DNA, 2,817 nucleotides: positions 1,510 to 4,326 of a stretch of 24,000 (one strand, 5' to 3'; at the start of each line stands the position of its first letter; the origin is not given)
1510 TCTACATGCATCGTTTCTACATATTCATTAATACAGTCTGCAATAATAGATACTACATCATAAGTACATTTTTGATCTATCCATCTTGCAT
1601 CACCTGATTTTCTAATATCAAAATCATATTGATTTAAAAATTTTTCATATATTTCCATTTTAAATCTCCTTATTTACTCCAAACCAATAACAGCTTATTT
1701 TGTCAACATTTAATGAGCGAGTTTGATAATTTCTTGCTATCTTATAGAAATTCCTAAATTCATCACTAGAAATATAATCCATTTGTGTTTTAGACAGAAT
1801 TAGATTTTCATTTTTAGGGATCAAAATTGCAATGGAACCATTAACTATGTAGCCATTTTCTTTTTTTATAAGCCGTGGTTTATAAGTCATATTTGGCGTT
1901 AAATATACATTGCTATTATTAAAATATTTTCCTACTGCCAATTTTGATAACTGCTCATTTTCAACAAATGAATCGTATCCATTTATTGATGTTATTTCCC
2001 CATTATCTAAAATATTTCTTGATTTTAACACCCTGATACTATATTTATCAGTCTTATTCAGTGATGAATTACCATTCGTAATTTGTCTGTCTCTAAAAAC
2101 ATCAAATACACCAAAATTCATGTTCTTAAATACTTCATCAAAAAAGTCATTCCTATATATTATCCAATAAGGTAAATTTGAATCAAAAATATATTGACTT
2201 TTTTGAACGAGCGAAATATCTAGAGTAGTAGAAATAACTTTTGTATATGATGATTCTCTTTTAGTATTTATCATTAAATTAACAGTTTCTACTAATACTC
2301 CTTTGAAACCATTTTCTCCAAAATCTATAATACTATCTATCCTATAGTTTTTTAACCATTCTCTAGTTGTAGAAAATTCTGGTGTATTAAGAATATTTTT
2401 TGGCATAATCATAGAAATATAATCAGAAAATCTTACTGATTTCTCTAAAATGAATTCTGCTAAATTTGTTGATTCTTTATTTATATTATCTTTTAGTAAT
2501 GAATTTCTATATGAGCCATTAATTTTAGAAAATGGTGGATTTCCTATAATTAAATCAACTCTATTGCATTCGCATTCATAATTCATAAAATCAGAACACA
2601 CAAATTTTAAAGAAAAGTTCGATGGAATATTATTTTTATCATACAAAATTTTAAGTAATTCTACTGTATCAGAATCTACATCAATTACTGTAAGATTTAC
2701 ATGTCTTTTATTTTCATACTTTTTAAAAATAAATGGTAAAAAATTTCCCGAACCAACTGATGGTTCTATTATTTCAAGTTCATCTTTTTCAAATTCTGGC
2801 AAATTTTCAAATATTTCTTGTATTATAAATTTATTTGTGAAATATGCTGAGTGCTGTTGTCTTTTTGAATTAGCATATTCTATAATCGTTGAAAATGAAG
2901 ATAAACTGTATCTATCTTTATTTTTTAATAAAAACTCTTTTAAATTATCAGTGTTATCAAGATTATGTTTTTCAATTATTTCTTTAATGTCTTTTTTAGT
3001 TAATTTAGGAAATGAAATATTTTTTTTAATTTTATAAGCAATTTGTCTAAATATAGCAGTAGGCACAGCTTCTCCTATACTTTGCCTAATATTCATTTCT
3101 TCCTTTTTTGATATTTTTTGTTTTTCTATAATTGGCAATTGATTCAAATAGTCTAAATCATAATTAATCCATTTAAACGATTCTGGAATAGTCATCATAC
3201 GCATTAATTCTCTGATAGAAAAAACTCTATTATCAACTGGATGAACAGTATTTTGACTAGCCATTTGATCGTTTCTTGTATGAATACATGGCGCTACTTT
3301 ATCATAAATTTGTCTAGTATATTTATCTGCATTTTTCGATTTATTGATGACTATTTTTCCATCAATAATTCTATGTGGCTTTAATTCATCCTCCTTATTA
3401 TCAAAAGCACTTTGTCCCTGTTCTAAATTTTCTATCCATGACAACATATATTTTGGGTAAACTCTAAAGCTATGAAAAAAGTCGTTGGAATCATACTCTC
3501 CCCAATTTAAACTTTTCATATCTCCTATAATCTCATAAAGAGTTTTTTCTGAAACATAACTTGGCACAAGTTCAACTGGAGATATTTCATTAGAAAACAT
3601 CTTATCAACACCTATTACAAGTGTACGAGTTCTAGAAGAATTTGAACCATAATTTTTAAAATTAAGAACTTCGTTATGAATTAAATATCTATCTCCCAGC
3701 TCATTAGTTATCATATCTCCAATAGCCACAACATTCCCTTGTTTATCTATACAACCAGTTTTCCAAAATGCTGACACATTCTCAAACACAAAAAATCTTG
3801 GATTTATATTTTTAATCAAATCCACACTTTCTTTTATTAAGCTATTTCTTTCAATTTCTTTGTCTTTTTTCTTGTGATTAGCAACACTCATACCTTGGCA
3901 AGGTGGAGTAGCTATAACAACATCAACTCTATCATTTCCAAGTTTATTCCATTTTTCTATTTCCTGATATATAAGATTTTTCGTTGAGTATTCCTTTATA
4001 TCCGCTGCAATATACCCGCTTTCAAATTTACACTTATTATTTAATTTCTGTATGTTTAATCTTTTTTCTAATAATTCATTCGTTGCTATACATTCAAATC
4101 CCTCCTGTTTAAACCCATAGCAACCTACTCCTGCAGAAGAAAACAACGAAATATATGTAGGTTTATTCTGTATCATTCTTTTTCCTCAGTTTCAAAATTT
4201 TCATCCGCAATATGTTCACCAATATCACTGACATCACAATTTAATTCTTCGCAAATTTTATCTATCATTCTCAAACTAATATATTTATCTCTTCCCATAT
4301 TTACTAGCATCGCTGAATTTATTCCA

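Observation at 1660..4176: One polypeptide carrying a complete C5-cytosine MTase and an N6-adenine MTase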

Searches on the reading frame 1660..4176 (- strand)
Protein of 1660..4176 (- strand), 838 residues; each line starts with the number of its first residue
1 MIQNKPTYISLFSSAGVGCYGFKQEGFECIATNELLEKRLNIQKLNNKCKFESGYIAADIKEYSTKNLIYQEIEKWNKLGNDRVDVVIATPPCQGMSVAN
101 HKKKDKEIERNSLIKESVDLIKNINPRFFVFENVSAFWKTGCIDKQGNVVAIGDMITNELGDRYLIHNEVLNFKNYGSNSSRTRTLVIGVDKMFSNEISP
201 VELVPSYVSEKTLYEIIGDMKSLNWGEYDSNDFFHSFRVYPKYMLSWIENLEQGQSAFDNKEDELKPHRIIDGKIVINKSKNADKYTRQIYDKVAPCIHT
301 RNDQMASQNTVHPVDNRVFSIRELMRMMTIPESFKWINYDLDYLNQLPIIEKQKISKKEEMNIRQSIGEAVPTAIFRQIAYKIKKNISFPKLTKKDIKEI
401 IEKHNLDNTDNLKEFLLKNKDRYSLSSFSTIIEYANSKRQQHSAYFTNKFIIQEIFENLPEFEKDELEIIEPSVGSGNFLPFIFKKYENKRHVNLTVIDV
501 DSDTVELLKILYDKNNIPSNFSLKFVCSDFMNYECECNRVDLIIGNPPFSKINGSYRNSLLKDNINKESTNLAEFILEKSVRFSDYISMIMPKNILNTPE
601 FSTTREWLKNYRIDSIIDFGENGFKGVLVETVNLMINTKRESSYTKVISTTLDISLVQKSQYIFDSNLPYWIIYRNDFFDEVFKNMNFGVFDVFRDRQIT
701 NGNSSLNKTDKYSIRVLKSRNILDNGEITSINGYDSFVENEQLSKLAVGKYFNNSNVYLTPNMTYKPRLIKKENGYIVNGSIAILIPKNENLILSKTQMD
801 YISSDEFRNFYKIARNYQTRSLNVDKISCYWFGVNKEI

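Call 3: search_protein_families(library=pfam, proteins=[window:1660-4176:-], max_evalue=0.01)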
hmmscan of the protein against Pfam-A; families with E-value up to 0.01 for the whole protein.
window:1660-4176:- (838 aa): 2 families
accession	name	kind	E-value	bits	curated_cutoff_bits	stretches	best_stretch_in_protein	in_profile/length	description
PF00145.23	DNA_methylase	-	1.8e-34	120.1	22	1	8-385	3-324/324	C-5 cytosine-specific DNA methylase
PF05175.20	MTS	-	0.00022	21.3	23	1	489-552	52-111/170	Methyltransferase small domain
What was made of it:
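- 3022..4176 (-): N-terminal C5-cytosine MTase domain (residues 1-385). Motifs I-X are in canonical order, and the target-recognition region lies between motifs VIII and IX (about residues 191-315). PF00145, E 1.8e-34 (call 3).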

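Call 4: search_protein_families(library=ncbifam, proteins=[window:1660-4176:-], max_evalue=0.01)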
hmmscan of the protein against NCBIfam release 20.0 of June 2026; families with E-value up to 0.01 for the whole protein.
window:1660-4176:- (838 aa): 4 families
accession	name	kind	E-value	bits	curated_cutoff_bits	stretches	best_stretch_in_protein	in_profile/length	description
TIGR00675.1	dcm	superfamily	2.4e-24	86.6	100.65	1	8-336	1-302/329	DNA (cytosine-5-)-methyltransferase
NF033455.1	BREX_6_MTaseX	exception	0.00012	19.7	900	0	538-649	553-668/1319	BREX-6 system adenine-specific DNA-methyltransferase PglX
NF007772.0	PRK10458.1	subfamily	0.00017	20.3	710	1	7-136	90-230/472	DNA cytosine methylase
TIGR03534.1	RF_mod_PrmC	equivalog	0.00021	20.8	199.1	1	452-549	77-166/253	peptide chain release factor N(5)-glutamine methyltransferase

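Call 5: search_solved_structures(query=window:1660-4176:-, max_evalue=0.01, show_alignments=3)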
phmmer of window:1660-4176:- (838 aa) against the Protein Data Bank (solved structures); distinct sequences matched with E-value up to 0.01: 23.
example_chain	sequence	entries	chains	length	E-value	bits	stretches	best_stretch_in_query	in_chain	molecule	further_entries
3g7u_A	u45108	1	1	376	7.5e-08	34.3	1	9-226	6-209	Cytosine-specific methyltransferase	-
1dct_A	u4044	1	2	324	1.1e-07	33.7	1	8-243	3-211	PROTEIN (MODIFICATION METHYLASE HAEIII)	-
3ubt_Y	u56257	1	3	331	3e-06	29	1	8-243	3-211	Modification methylase HaeIII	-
9mvy_A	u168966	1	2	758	3.2e-05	25.6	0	83-138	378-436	DNA (cytosine-5)-methyltransferase 1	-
7ubu_A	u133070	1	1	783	3.5e-05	25.5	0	83-138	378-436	DNA (cytosine-5)-methyltransferase 1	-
4fsx_A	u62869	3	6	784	3.5e-05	25.5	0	83-138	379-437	DNA (cytosine-5)-methyltransferase 1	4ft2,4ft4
8yf3_A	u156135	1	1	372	4e-05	25.3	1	3-249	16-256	Cytosine-specific methyltransferase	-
5guv_A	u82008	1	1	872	0.00061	21.4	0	83-137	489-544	DNA (cytosine-5)-methyltransferase 1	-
3pt9_A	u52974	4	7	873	0.00064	21.3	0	83-137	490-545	DNA (cytosine-5)-methyltransferase 1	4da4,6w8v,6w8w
3pt6_A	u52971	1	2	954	0.0008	21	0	83-137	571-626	DNA (cytosine-5)-methyltransferase 1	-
3av4_A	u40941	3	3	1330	0.0015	20.1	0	83-137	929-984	DNA (cytosine-5)-methyltransferase 1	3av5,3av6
5wy1_A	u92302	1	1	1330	0.0015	20.1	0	83-137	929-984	DNA (cytosine-5)-methyltransferase 1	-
6x9i_A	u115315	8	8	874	0.0043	18.6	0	83-137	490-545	DNA (cytosine-5)-methyltransferase 1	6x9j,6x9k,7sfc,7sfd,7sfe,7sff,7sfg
9v36_A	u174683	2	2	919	0.0045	18.5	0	83-137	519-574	DNA (cytosine-5)-methyltransferase 1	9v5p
3pta_A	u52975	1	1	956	0.0053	18.3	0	83-137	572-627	DNA (cytosine-5)-methyltransferase 1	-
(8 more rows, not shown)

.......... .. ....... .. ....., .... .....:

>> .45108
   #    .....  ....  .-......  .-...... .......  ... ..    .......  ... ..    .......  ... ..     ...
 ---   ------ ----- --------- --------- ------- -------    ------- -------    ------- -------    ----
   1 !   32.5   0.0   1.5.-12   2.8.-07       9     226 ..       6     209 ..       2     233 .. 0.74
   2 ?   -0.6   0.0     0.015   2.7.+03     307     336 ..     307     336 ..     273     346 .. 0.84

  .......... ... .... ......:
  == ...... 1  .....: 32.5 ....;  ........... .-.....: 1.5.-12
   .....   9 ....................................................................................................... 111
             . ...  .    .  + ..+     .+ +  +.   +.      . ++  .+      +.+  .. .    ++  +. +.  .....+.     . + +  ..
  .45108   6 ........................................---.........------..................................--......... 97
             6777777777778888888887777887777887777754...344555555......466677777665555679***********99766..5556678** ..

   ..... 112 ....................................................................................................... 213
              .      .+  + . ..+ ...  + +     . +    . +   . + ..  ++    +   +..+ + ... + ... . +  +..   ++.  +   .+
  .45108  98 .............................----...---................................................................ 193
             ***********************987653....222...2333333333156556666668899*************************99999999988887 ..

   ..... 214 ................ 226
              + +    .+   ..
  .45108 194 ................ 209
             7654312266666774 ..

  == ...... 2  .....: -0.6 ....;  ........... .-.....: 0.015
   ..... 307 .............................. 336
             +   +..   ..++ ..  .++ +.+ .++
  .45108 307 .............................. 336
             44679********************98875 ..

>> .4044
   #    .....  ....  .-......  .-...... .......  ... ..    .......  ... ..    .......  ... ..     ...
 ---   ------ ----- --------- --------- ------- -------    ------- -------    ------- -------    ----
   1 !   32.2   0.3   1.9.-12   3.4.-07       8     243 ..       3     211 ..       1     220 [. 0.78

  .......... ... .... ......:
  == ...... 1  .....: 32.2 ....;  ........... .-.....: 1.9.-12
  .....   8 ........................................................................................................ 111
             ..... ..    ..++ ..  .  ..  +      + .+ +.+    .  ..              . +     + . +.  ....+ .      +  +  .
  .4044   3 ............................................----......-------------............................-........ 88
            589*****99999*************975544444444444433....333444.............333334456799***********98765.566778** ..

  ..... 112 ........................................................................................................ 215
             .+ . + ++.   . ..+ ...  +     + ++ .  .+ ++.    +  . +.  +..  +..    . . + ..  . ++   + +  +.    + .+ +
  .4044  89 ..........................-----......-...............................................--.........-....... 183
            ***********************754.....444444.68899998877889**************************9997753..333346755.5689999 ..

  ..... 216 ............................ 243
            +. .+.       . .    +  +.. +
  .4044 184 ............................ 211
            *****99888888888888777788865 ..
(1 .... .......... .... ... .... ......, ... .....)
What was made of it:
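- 3022..4176 (-): PDB sequence hits to M.HaeIII and others (call 5).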

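Call 6: find_homologous_proteins(query=window:1660-4176:-, max_evalue=0.00001)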
Query window:1660-4176:- (838 aa): 5518 proteins with E <= 0.00001 among 8000 candidates; the best 120 are listed.
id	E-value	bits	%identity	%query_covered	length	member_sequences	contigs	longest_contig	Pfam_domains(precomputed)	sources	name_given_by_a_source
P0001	0.0e+0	1882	100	100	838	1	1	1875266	PF00145.24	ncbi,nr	ncbi:DNA methyltransferase [Pasteurellaceae bacterium Macca]|nr:DNA methyltransferase [Pasteurellace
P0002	0.0e+0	1637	85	100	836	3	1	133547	PF00145.24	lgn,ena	-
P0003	0.0e+0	1609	84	100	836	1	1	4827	PF05175.21,PF00145.24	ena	-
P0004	0.0e+0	1605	83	100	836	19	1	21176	PF00145.24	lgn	-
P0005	0.0e+0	1604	83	100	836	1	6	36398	PF00145.24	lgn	-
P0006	0.0e+0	1602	84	100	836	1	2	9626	PF05175.21,PF00145.24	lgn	-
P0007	0.0e+0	1601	83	100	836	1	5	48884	PF00145.24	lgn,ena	-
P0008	0.0e+0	1601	83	100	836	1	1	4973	PF00145.24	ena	-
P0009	0.0e+0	1600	83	100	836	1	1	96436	PF00145.24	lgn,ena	-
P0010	0.0e+0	1599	83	100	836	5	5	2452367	PF00145.24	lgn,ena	-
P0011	0.0e+0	1598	83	100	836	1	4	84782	PF00145.24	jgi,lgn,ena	-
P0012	0.0e+0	1596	83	100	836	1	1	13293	PF00145.24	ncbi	-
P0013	0.0e+0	1595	83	100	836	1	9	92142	PF00145.24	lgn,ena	-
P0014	0.0e+0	1572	82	100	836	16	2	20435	PF05175.21,PF00145.24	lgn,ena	-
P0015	0.0e+0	1571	81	100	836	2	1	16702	PF05175.21,PF00145.24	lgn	-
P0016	0.0e+0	1565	81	100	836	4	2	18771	PF05175.21,PF00145.24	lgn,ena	-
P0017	0.0e+0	1542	80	100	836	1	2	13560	PF00145.24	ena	-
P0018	0.0e+0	1533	80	100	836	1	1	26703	PF00145.24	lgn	-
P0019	0.0e+0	1484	77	100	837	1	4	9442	PF00145.24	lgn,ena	-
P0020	0.0e+0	1483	77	100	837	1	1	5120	PF00145.24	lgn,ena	-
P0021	0.0e+0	1482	77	100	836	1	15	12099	PF00145.24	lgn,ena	-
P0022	0.0e+0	1481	76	100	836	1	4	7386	PF00145.24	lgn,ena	-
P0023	0.0e+0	1480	77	100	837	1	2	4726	PF00145.24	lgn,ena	-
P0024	0.0e+0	1480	76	100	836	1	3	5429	PF00145.24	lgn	-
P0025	0.0e+0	1479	76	100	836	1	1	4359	PF00145.24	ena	-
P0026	0.0e+0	1478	77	100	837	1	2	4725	PF00145.24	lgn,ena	-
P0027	0.0e+0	1478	76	100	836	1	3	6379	PF00145.24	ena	-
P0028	0.0e+0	1476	76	100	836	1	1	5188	PF00145.24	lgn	-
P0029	0.0e+0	1476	77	100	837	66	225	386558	PF00145.24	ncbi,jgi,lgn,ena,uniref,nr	ncbi:DNA cytosine methyltransferase [uncultured Veillonella sp.]|jgi:cytosine-specific methyltransfe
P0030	0.0e+0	1476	77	100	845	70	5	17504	PF05175.21,PF00145.24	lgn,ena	-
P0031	0.0e+0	1475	76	100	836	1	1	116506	PF00145.24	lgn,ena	-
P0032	0.0e+0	1473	77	100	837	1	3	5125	PF00145.24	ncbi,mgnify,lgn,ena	mgnify:CR=1 FL=1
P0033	0.0e+0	1472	76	100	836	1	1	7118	PF00145.24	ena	-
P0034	0.0e+0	1470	76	100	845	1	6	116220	PF00145.24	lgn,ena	-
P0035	0.0e+0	1469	77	100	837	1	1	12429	PF00145.24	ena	-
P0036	0.0e+0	1469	76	100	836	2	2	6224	PF05175.21,PF00145.24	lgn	-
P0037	0.0e+0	1468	76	100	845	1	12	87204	PF00145.24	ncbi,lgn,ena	-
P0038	0.0e+0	1467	77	100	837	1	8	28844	PF00145.24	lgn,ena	-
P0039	0.0e+0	1466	77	100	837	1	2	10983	PF00145.24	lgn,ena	-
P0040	0.0e+0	1465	76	100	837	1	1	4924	PF00145.24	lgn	-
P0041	0.0e+0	1465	76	100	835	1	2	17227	PF00145.24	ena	-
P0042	0.0e+0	1465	76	100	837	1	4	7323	PF00145.24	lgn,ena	-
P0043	0.0e+0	1464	77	100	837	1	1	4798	PF00145.24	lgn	-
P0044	0.0e+0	1461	76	100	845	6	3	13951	PF05175.21,PF00145.24,PF07669.18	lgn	-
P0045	0.0e+0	1446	75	100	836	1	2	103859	PF00145.24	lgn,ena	-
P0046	0.0e+0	1445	76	100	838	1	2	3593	PF05175.21,PF00145.24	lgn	-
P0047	0.0e+0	1443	75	100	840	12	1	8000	PF00145.24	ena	-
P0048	0.0e+0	1437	75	100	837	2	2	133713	PF00145.24,PF07669.18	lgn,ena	-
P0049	0.0e+0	1432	75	100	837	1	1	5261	PF00145.24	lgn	-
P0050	0.0e+0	1430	74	100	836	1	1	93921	PF00145.24,PF07669.18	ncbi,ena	-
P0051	0.0e+0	1427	74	100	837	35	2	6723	PF00145.24,PF07669.18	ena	-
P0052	0.0e+0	1425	74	100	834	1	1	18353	PF00145.24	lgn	-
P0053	0.0e+0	1416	74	100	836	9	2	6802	PF00145.24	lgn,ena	-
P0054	0.0e+0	1415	74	100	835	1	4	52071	PF00145.24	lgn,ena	-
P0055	0.0e+0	1413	74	100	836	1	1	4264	PF00145.24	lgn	-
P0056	0.0e+0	1410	74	100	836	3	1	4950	PF00145.24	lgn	-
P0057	0.0e+0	1409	74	100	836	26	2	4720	PF00145.24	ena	-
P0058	0.0e+0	1395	74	100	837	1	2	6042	PF00145.24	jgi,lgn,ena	jgi:cytosine-specific methyltransferase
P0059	0.0e+0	1390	72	100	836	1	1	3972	PF00145.24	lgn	-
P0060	0.0e+0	1388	71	100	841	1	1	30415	PF00145.24,PF07669.18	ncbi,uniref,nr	ncbi:DNA (cytosine-5-)-methyltransferase [Psittacicella hinzii]|uniref:DNA (cytosine-5-)-methyltrans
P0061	0.0e+0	1387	72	100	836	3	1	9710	PF00145.24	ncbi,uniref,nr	ncbi:DNA cytosine methyltransferase [Ureaplasma diversum]|uniref:DNA (cytosine-5-)-methyltransferase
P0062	0.0e+0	1385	72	100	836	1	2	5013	PF00145.24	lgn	-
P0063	0.0e+0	1370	71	100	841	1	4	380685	PF00145.24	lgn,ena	-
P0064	0.0e+0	1362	71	100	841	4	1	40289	PF00145.24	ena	-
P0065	0.0e+0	1361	71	100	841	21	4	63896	PF00145.24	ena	-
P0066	0.0e+0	1360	72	100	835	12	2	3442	PF00145.24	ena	-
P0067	0.0e+0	1329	70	100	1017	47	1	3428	PF00145.24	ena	-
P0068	0.0e+0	1318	70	100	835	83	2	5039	PF05175.21,PF00145.24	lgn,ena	-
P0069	0.0e+0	1309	75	92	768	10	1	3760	PF00145.24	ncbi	ncbi:DNA (cytosine-5-)-methyltransferase, partial [Mycoplasmopsis pullorum]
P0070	0.0e+0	1292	67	100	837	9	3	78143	PF00145.24,PF07669.18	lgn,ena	-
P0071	0.0e+0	1282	66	100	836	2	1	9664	PF00145.24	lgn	-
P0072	0.0e+0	1247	65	100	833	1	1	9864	PF00145.24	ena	-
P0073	0.0e+0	1245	66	100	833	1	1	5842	PF05175.21,PF00145.24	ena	-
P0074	0.0e+0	1244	65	100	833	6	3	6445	PF05175.21,PF00145.24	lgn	-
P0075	0.0e+0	1243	65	100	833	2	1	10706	PF05175.21,PF00145.24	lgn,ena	-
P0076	0.0e+0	1239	66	100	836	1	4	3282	PF00145.24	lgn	-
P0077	0.0e+0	1232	65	100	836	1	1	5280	PF00145.24,PF07669.18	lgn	-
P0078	0.0e+0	1217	64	100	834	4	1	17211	PF00145.24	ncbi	-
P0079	0.0e+0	1203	72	88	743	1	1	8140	PF00145.24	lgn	-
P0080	0.0e+0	1199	78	80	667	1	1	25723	PF00145.24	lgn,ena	-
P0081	0.0e+0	1197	64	100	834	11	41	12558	PF05175.21,PF00145.24,PF07669.18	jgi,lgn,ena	-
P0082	0.0e+0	1196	63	100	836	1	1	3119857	PF05175.21,PF00145.24,PF07669.18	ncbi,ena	-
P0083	0.0e+0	1192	63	100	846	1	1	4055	PF00145.24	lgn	-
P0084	0.0e+0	1191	63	100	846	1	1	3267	PF00145.24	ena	-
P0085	0.0e+0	1191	64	100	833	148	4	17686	PF05175.21,PF00145.24,PF07669.18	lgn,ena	-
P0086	0.0e+0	1191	64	100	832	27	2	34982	PF00145.24,PF07669.18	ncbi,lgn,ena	-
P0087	0.0e+0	1189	63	100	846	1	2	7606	PF00145.24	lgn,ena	-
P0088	0.0e+0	1188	63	100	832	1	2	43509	PF00145.24,PF07669.18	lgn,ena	-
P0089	0.0e+0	1188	63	100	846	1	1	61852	PF00145.24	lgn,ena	-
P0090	0.0e+0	1187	63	100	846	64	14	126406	PF00145.24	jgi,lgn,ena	jgi:cytosine-specific methyltransferase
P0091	0.0e+0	1187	63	100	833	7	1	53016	PF00145.24,PF07669.18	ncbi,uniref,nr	ncbi:DNA cytosine methyltransferase [Streptococcus constellatus]|uniref:DNA cytosine methyltransfera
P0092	0.0e+0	1186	63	100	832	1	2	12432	PF00145.24,PF07669.18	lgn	-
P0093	0.0e+0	1186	63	100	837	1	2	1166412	PF00145.24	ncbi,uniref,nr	ncbi:DNA cytosine methyltransferase [Mycoplasmopsis caviae]|uniref:DNA (cytosine-5-)-methyltransfera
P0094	0.0e+0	1185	63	100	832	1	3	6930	PF00145.24,PF07669.18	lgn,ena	-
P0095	0.0e+0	1185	63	100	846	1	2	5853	PF00145.24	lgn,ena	-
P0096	0.0e+0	1184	63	100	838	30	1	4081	PF00145.24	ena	-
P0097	0.0e+0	1177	63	99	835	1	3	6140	PF00145.24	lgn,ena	-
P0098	0.0e+0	1169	62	100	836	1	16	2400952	PF00145.24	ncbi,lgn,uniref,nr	ncbi:DNA methyltransferase [Moraxella bovoculi]|uniref:DNA (cytosine-5-)-methyltransferase n=1 Tax=M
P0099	0.0e+0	1167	63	99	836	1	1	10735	PF00145.24,PF07669.18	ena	-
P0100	0.0e+0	1167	61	100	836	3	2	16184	PF00145.24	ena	-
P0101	0.0e+0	1167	61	100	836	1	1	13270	PF00145.24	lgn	-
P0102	0.0e+0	1166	62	100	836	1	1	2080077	PF00145.24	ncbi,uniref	ncbi:DNA cytosine methyltransferase [Moraxella bovoculi]|uniref:DNA cytosine methyltransferase n=1 T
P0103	0.0e+0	1163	63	99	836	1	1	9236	PF00145.24,PF07669.18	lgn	-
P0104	0.0e+0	1163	62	100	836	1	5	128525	PF00145.24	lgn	-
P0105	0.0e+0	1160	62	99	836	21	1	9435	PF00145.24,PF07669.18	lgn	-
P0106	0.0e+0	1160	62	100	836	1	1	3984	PF00145.24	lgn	-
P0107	0.0e+0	1158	62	99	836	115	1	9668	PF00145.24,PF07669.18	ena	-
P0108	0.0e+0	1157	61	100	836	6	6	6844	PF00145.24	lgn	-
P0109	0.0e+0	1154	61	100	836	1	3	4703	PF00145.24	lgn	-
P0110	0.0e+0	1152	62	99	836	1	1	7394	PF00145.24,PF07669.18,PF09445.17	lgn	-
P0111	0.0e+0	1152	61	100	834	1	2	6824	PF00145.24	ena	-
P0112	0.0e+0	1151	62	99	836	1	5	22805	PF00145.24,PF07669.18,PF09445.17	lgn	-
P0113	0.0e+0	1151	61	100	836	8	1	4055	PF00145.24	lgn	-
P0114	0.0e+0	1150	62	100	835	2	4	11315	PF00145.24,PF02384.23,PF07669.18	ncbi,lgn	-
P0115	0.0e+0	1150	62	99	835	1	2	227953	PF00145.24,PF07669.18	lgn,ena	-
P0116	0.0e+0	1150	62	99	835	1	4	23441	PF00145.24,PF07669.18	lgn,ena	-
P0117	0.0e+0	1150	62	99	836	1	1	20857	PF00145.24,PF07669.18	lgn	-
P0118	0.0e+0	1147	62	99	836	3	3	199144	PF00145.24,PF07669.18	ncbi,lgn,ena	-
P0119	0.0e+0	1147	62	100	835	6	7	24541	PF00145.24,PF07669.18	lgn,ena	-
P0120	0.0e+0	1146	62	99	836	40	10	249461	PF00145.24,PF07669.18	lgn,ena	-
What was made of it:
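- The homologues at 83-85% identity are single chains of 836 aa (call 6).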

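Call 25: find_encoding_contigs(protein=P0001, flank=10000, max_places=3)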
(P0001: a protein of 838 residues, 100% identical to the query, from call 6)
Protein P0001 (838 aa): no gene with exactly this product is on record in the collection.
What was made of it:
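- Tried and rejected: An exact-sequence look-up of the source contig, to see DNA left of the window, found nothing on record (call 25).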
